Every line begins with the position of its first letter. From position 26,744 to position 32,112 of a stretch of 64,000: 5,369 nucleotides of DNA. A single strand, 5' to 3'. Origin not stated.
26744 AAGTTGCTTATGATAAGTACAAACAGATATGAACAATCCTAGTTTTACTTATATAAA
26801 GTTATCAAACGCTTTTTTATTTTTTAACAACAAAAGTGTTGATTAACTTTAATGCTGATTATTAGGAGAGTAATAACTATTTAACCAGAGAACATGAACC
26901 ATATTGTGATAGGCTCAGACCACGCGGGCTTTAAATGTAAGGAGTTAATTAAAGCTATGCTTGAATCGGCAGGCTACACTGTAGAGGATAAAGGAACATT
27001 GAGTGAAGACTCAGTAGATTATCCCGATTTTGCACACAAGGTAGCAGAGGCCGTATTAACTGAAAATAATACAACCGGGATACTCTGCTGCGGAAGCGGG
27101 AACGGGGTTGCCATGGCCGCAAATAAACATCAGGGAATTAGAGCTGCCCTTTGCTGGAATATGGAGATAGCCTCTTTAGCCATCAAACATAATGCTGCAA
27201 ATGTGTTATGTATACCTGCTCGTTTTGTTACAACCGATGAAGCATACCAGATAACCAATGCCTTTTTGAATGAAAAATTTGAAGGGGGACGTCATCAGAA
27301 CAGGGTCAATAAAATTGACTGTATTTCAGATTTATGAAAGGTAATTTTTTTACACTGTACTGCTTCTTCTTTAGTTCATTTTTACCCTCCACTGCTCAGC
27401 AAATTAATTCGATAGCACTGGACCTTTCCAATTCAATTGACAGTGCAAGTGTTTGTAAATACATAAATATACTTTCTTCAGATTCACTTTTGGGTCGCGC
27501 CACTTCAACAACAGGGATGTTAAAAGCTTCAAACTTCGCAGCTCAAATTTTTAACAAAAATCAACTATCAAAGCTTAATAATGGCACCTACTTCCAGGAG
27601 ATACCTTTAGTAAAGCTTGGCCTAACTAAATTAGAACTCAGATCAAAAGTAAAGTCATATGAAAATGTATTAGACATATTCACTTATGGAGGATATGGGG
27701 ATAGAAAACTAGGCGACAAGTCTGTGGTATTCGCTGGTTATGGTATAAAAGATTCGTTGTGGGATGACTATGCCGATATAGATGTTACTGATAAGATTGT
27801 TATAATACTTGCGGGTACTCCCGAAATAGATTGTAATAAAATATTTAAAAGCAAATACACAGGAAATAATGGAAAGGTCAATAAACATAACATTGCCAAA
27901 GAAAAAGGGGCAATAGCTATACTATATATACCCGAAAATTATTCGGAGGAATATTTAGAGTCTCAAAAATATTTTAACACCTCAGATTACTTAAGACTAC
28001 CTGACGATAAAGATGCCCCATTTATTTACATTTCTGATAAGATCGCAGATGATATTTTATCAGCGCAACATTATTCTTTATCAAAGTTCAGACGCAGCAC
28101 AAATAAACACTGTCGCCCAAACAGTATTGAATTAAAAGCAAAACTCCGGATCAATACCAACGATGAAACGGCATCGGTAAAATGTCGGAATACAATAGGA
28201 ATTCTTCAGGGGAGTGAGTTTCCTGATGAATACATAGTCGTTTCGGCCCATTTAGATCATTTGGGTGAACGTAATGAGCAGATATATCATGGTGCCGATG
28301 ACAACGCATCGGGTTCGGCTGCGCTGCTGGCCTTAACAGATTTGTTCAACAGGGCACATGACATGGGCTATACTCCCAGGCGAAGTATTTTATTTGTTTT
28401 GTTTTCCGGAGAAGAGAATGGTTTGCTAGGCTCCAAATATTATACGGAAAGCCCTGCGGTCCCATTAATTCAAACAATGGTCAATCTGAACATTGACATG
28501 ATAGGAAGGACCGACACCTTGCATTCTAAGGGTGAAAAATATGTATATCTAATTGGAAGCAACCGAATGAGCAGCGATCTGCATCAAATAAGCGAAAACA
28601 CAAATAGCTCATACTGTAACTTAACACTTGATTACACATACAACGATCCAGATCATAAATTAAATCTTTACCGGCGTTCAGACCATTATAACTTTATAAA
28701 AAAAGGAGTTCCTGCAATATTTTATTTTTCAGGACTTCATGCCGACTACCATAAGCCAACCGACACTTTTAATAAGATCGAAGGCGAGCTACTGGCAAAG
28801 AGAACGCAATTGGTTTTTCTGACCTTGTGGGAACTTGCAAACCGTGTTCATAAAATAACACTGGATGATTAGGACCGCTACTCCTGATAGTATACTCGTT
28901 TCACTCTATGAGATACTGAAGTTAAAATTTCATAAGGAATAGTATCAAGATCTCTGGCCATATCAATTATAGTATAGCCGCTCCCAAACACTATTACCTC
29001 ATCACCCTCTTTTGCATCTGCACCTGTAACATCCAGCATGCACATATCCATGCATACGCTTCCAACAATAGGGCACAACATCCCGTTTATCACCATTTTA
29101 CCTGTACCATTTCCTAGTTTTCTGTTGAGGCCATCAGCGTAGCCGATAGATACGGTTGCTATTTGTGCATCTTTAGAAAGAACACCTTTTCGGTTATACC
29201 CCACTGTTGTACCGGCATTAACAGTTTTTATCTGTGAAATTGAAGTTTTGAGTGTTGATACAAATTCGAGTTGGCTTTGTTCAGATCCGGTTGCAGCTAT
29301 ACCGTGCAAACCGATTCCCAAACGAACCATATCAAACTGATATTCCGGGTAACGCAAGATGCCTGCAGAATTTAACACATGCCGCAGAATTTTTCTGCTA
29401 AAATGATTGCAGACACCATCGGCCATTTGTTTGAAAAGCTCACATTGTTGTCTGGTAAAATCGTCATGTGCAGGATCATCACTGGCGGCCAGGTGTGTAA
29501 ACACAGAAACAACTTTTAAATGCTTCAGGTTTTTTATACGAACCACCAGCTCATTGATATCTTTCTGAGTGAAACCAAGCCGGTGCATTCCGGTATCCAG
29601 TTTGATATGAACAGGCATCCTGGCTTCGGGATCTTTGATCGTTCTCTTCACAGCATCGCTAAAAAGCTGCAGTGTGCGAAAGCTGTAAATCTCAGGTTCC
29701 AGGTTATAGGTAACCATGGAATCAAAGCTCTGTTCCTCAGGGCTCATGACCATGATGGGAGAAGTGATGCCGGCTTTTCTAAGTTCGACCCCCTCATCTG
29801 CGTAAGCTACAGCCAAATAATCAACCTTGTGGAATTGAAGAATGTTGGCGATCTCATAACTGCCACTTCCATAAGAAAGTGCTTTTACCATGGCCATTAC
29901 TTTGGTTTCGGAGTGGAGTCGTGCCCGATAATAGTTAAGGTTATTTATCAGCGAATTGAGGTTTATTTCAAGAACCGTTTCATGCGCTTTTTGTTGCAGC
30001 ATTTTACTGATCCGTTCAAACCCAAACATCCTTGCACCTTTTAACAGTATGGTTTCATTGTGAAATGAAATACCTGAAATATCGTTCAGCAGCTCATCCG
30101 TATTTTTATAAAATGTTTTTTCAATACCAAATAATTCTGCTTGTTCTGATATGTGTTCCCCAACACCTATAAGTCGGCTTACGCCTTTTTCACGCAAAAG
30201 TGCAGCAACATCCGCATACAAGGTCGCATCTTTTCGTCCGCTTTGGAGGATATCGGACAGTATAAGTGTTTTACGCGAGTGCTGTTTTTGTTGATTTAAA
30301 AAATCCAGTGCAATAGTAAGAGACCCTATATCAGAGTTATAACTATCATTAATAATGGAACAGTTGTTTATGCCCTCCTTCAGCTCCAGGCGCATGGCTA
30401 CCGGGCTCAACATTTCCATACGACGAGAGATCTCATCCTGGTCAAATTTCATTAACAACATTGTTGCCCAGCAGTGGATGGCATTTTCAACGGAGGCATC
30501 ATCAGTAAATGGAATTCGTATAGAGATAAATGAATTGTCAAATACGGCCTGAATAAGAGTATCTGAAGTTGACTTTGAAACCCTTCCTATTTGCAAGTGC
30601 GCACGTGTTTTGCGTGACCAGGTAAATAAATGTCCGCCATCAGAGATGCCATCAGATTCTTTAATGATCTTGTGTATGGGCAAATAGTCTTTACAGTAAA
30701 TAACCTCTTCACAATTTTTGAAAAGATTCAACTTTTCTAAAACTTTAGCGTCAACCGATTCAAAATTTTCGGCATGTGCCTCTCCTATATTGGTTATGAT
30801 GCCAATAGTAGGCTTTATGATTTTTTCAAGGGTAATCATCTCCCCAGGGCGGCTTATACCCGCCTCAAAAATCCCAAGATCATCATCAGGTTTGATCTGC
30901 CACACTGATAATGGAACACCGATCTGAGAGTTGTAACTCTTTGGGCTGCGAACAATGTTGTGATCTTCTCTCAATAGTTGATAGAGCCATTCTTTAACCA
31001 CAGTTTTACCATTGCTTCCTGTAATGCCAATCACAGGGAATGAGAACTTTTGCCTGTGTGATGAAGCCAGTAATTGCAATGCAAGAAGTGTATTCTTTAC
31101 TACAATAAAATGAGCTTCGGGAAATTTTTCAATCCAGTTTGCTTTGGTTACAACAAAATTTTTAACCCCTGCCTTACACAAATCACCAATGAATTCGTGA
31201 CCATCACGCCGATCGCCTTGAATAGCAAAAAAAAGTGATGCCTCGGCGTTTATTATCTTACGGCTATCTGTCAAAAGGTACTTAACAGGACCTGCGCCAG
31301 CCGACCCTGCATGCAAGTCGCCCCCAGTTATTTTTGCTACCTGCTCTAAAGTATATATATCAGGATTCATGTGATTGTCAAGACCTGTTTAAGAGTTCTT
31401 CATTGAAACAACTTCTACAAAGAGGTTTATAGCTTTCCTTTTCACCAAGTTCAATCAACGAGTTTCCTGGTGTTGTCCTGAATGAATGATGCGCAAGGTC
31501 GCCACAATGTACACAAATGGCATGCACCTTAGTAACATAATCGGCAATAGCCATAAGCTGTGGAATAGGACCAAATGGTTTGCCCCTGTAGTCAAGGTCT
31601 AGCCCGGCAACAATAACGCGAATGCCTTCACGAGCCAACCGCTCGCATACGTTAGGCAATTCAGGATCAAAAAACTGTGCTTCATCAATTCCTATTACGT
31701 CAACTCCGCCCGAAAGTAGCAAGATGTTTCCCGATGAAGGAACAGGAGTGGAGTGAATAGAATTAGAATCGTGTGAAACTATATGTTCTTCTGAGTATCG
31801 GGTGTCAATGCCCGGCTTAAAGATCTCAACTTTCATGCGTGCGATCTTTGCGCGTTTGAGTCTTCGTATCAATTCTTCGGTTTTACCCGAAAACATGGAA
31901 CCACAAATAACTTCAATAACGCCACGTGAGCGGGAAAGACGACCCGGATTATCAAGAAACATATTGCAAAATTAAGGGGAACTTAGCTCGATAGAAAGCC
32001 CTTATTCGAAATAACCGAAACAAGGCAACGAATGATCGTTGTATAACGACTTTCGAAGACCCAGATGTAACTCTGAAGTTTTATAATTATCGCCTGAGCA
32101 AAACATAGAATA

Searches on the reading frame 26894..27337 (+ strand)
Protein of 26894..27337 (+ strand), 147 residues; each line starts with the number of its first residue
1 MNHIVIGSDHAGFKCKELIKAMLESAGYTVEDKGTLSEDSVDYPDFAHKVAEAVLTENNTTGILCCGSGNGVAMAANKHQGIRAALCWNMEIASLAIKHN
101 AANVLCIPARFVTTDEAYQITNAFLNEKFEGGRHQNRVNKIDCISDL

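Call 39: search_protein_families(library=pfam, proteins=[window:26894-27337:+], max_evalue=0.0001)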
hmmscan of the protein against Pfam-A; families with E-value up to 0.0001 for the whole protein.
window:26894-27337:+ (147 aa): 1 family
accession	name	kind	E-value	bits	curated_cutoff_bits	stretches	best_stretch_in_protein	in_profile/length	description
PF02502.23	LacAB_rpiB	-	4.1e-57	192.4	24.7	1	4-141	1-138/138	Ribose/Galactose Isomerase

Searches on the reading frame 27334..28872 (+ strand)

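Call 39: search_protein_families(library=pfam, proteins=[window:27334-28872:+], max_evalue=0.0001)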
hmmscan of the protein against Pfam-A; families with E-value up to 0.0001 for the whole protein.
window:27334-28872:+ (512 aa): 2 families
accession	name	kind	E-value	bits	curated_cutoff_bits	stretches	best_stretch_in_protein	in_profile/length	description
PF04389.22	Peptidase_M28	-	6.9e-38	130.8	21.3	1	286-494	1-189/193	Peptidase family M28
PF05450.20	Nicastrin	-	3.2e-06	27.3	25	1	300-420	2-121/218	Nicastrin large lobe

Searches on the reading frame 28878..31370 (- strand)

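Call 39: search_protein_families(library=pfam, proteins=[window:28878-31370:-], max_evalue=0.0001)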
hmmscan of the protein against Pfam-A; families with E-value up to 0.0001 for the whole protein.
window:28878-31370:- (830 aa): 4 families
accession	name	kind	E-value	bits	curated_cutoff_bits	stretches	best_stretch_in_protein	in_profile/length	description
PF01168.26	Ala_racemase_N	-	3.9e-58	197.2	24.1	1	469-691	1-218/220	Alanine racemase, N-terminal domain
PF00842.27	Ala_racemase_C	-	4.8e-43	146.2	25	1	704-827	1-127/127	Alanine racemase, C-terminal domain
PF08245.18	Mur_ligase_M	-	4e-24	86.1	24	1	116-302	1-198/200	Mur ligase middle domain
PF02875.26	Mur_ligase_C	-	4.4e-08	34.5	28.4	1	326-447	1-127/127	Mur ligase, glutamate ligase domain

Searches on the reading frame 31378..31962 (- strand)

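Call 39: search_protein_families(library=pfam, proteins=[window:31378-31962:-], max_evalue=0.0001)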
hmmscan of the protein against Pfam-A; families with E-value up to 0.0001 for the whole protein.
window:31378-31962:- (194 aa): 1 family
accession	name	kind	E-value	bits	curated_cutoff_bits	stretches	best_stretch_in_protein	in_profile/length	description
PF00265.24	TK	-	1.6e-52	178.3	20.6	1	14-186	1-176/176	Thymidine kinase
